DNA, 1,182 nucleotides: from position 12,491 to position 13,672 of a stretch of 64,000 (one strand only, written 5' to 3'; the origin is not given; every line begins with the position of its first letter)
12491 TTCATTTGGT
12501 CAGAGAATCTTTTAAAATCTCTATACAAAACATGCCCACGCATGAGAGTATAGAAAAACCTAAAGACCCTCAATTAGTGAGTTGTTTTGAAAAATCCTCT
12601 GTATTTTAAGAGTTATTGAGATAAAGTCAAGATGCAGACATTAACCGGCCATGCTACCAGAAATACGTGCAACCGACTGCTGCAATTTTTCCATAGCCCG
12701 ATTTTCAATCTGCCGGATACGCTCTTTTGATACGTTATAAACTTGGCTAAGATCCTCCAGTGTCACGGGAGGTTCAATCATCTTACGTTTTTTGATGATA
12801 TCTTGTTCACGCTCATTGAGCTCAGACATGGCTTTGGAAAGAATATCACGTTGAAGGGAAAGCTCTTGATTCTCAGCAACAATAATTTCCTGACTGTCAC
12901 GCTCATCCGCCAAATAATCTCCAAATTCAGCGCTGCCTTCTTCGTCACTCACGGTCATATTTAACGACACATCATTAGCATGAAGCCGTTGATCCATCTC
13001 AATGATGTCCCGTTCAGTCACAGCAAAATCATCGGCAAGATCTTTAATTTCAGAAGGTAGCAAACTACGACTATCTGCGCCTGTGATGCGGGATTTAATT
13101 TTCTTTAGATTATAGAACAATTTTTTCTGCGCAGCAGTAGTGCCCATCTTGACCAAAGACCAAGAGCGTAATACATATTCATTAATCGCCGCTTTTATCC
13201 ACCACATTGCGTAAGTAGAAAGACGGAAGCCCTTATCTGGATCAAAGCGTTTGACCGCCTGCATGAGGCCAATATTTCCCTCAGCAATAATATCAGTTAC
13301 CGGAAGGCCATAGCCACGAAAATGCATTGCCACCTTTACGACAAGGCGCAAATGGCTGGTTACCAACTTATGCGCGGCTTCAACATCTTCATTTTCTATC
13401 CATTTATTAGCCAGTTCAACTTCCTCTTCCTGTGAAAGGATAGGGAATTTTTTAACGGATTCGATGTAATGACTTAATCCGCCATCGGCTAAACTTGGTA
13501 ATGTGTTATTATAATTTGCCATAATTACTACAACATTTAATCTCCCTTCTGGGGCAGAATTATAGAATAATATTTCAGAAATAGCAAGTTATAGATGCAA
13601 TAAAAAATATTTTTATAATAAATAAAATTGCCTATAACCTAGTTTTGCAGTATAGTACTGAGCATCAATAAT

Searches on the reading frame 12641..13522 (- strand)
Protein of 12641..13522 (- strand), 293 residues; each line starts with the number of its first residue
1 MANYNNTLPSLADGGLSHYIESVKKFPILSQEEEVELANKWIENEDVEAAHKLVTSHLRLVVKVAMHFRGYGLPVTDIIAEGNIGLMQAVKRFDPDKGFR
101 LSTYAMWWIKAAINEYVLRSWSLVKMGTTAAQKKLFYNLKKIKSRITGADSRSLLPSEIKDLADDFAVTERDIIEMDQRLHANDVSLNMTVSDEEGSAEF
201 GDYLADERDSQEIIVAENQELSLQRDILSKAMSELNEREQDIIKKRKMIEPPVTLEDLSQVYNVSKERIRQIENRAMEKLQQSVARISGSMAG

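Call 27: search_protein_families(library=pfam, proteins=[window:12641-13522:-], max_evalue=0.001)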
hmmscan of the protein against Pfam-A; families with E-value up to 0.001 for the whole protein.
window:12641-13522:- (293 aa): 3 families
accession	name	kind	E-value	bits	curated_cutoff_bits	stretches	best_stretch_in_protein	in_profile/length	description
PF04542.20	Sigma70_r2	-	5.5e-19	68.2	24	1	53-121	1-69/71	Sigma-70 region 2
PF04545.22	Sigma70_r4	-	2.6e-15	56.1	24.1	1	231-281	1-49/50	Sigma-70, region 4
PF00140.25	Sigma70_r1_2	-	0.00011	22.6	22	1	16-41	3-28/34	Sigma-70 factor, region 1.2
